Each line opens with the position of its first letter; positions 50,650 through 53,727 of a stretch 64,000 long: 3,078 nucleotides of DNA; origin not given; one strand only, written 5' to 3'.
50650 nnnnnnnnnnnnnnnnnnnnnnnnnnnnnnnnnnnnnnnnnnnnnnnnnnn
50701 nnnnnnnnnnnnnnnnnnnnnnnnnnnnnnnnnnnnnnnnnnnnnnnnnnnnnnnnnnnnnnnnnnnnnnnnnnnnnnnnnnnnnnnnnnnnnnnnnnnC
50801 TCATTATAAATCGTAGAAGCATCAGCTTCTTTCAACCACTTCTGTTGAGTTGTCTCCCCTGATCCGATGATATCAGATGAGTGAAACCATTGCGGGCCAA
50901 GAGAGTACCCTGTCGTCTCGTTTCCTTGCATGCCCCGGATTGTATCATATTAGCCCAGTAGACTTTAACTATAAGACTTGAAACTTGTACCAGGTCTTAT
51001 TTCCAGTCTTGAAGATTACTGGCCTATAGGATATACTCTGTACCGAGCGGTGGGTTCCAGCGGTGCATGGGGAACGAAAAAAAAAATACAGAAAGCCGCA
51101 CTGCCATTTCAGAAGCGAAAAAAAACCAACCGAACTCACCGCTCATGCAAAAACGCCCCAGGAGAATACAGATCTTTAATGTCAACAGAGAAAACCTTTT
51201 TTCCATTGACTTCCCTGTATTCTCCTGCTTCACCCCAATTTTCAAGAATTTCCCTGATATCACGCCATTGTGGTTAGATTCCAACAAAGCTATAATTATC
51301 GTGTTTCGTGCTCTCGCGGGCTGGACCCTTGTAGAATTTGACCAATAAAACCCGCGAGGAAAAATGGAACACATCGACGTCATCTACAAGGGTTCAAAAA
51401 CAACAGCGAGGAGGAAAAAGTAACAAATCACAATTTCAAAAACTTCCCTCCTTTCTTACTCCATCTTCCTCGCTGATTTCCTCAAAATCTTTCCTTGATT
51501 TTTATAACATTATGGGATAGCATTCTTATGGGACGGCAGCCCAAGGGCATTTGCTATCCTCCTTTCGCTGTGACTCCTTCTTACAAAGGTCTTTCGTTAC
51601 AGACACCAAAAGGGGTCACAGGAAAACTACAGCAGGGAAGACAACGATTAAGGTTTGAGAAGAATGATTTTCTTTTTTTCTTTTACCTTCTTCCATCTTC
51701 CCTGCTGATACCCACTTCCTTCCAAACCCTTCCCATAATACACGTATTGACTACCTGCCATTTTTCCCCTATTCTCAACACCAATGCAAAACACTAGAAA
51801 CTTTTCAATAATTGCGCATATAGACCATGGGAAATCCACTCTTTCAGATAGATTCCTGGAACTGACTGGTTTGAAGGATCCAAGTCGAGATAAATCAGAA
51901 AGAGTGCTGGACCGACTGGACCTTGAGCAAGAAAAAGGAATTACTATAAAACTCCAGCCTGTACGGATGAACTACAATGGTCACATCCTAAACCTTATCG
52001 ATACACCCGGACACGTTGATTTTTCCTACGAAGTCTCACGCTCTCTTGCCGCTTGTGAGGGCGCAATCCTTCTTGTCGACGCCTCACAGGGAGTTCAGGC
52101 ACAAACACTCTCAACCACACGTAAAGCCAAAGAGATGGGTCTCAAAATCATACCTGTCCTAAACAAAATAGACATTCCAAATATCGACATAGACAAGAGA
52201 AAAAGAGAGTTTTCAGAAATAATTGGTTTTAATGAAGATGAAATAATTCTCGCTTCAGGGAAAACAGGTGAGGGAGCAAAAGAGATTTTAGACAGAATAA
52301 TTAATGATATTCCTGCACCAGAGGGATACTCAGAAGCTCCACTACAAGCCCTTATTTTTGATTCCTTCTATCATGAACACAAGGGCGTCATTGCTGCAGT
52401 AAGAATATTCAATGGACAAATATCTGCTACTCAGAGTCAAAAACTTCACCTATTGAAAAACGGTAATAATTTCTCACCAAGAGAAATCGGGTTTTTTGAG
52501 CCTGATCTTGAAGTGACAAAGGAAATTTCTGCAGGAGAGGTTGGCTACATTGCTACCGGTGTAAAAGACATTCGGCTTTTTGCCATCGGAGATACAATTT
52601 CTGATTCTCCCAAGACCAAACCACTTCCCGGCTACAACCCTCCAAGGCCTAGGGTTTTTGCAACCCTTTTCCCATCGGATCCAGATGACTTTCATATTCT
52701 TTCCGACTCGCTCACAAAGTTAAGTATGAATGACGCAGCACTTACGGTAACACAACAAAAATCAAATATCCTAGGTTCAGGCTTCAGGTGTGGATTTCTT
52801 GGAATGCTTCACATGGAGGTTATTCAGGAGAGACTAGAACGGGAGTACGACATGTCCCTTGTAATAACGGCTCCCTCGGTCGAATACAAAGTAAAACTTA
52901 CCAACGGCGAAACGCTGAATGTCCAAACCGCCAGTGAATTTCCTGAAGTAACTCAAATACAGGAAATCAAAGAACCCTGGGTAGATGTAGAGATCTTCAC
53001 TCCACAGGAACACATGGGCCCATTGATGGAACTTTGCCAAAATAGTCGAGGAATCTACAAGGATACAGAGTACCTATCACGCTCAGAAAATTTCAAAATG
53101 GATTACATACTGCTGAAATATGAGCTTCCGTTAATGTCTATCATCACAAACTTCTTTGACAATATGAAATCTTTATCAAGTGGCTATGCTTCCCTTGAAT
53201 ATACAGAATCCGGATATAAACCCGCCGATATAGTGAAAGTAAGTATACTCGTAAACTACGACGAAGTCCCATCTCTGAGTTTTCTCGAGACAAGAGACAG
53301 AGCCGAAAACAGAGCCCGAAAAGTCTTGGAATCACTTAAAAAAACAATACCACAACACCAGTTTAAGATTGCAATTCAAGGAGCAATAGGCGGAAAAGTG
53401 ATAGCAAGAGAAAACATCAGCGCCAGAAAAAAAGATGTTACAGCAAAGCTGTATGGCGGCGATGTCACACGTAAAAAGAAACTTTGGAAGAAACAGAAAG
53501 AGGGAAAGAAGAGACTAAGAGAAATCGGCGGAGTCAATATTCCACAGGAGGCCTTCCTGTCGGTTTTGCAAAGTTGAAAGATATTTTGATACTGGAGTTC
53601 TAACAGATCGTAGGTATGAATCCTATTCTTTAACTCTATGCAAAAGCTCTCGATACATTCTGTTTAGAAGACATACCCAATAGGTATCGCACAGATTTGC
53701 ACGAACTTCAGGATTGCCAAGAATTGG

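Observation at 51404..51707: Two paralogous hairpin modules whose stems differ by compensatory substitutions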

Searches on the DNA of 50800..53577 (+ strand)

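Call 7: search_rna_families(source=window, start=50800, end=51900, threshold=evalue, max_evalue=10)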
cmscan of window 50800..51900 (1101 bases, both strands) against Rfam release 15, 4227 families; matches with E-value up to 10: 17.
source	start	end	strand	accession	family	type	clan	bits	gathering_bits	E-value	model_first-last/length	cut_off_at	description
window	51614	51724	+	RF00690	MIR408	Gene; miRNA;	-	21.7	64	0.015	1-126/126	no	MIR408 microRNA precursor family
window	51403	51476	-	RF03383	mir-1976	Gene; miRNA;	-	21.4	71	0.17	1-52/52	no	mir-1976 microRNA precursor family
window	51549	51649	+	RF03259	MIR1514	Gene; miRNA;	-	20.1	90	1.3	1-110/110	no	MIR1514 microRNA precursor family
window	51619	51721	-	RF04059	MIR5020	Gene; miRNA;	-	19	73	0.96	1-109/109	no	MIR5020 microRNA precursor family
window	51613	51723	-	RF00690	MIR408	Gene; miRNA;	-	18.5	64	0.15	1-126/126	no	MIR408 microRNA precursor family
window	51399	51473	-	RF01911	MIR2118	Gene; miRNA;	-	18.5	85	0.87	1-170/170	no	MIR2118 microRNA precursor family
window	51634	51703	+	RF03607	mir-9447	Gene; miRNA;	-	17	67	3.8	1-68/68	no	mir-9447 microRNA precursor family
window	51629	51708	+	RF03383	mir-1976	Gene; miRNA;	-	16.5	71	3.7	1-52/52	no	mir-1976 microRNA precursor family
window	51320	51398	+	RF04267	mir-362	Gene; miRNA;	-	16.3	80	2.4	1-65/65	no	mir-362 microRNA precursor family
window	51330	51390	-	RF00321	snoZ247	Gene; snRNA; snoRNA; CD-box;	-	16.3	38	3.4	1-139/139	no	Small nucleolar RNA Z247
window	51603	51738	-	RF04210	MIR8643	Gene; miRNA;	-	16.2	135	4.2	1-150/150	no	MIR8643 microRNA precursor family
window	51658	51686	+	RF00489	ctRNA_p42d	Gene; antisense;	-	15.4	50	5.2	1-46/46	no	ctRNA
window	51626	51721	+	RF00766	mir-335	Gene; miRNA;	-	15.3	64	4.3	1-92/92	no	mir-335 microRNA precursor family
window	51387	51490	-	RF00690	MIR408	Gene; miRNA;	-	14.5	64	2.5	1-126/126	no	MIR408 microRNA precursor family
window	50959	51026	-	RF00455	mir-15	Gene; miRNA;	CL00085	14.3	57.3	4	1-88/88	no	mir-15 microRNA precursor family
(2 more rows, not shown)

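Call 25: search_dna_similar(query=window:50932-51783:+, collection=phages, mode=distant, max_evalue=0.01)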
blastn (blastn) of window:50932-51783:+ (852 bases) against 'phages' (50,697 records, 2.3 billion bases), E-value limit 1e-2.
No match.

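Call 58: build_rna_model(alignment_id=A4, structure=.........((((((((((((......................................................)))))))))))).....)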
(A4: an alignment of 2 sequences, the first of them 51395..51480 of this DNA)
Model R1 built from alignment A4 (2 sequences, 92 columns); structure: as given.
model positions 92; base pairs 12; branch points 0; effective number of sequences 1.65; information 0.621 bits per position. Calibrated on 0.2 Mb of random sequence (short: E-values are rough).
structure used (alignment columns):
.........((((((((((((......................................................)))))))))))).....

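Call 60: search_with_rna_model(model_id=R1, sources=[window, L002, L003, L004, L005], max_evalue=10, show_alignments=4)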
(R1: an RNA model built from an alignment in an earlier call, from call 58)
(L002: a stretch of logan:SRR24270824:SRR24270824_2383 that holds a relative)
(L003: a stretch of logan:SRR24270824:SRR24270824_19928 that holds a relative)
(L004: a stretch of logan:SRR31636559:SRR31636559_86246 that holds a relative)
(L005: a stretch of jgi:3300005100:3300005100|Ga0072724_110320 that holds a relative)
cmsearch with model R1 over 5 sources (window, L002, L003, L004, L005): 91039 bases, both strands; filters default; matches with E-value up to 10: 7.
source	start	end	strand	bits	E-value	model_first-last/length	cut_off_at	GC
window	51621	51712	+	107.7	3.3e-22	1-92/92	no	0.38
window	51395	51480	+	97.1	9.1e-20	1-92/92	no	0.38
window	51630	51707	-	30.8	0.00017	10-87/92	no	0.38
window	51399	51484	-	22.5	0.014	1-92/92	no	0.4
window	51148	51232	+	18.3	0.13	1-92/92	no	0.4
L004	2416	2489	+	16.9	0.28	1-92/92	no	0.41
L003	7728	7766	+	12.6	2.8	34-75/92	no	0.26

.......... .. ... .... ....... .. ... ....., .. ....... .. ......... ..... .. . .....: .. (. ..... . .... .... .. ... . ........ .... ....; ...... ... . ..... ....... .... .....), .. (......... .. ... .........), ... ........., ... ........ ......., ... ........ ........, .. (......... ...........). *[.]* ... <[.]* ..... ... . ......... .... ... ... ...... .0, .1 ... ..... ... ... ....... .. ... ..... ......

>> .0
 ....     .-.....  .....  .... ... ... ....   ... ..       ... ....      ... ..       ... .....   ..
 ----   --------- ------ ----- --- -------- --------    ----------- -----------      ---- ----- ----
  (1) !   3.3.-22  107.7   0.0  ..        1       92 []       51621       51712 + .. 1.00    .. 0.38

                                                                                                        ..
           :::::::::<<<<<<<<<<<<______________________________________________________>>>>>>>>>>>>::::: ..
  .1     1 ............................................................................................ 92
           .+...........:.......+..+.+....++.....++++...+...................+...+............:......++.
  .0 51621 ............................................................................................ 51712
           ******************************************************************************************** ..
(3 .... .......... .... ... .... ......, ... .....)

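Call 82: search_rna_families(sources=[L068, L003, L066, L067, L002], threshold=gathering)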
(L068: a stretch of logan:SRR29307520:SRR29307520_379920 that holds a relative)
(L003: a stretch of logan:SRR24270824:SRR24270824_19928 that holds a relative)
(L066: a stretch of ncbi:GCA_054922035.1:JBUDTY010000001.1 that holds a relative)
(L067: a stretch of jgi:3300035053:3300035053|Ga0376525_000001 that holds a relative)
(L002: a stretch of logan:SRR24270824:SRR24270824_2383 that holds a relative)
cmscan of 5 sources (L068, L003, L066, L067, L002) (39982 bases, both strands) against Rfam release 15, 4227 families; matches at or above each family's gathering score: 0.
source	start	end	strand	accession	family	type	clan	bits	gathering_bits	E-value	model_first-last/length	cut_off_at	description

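Call 83: search_rna_families(source=L068, start=1700, end=2520, threshold=evalue, max_evalue=1)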
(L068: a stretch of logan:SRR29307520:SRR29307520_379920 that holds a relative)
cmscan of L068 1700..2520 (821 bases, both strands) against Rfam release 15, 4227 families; matches with E-value up to 1: 2.
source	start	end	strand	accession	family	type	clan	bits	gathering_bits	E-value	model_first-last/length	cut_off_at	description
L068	2411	2450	-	RF03957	mir-5856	Gene; miRNA;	-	21.6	90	0.086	15-56/70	no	mir-5856 microRNA precursor family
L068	2411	2450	+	RF03957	mir-5856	Gene; miRNA;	-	21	90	0.12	15-56/70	no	mir-5856 microRNA precursor family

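Call 85: search_with_rna_model(model_id=R1, sources=[L066, L067, L068], max_evalue=10)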
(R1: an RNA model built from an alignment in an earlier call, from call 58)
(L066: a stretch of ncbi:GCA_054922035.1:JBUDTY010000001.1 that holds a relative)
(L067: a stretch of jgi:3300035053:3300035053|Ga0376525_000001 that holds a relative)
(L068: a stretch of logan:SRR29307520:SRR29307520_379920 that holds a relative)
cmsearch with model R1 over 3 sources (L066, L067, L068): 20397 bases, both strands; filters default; matches with E-value up to 10: 0.
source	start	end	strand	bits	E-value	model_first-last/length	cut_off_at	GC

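Call 88: search_with_rna_model(model_id=R1, source=window, start=51120, end=51260, max_evalue=10, show_alignments=2, filters=off)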
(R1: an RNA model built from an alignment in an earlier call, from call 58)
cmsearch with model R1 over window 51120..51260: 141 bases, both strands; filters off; matches with E-value up to 10: 3.
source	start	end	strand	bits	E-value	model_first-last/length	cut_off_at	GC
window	51148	51232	+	18.3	0.00021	1-92/92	no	0.4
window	51159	51227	-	5.9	0.15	14-83/92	no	0.38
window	51120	51137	+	2.3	1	1-92/92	no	0.39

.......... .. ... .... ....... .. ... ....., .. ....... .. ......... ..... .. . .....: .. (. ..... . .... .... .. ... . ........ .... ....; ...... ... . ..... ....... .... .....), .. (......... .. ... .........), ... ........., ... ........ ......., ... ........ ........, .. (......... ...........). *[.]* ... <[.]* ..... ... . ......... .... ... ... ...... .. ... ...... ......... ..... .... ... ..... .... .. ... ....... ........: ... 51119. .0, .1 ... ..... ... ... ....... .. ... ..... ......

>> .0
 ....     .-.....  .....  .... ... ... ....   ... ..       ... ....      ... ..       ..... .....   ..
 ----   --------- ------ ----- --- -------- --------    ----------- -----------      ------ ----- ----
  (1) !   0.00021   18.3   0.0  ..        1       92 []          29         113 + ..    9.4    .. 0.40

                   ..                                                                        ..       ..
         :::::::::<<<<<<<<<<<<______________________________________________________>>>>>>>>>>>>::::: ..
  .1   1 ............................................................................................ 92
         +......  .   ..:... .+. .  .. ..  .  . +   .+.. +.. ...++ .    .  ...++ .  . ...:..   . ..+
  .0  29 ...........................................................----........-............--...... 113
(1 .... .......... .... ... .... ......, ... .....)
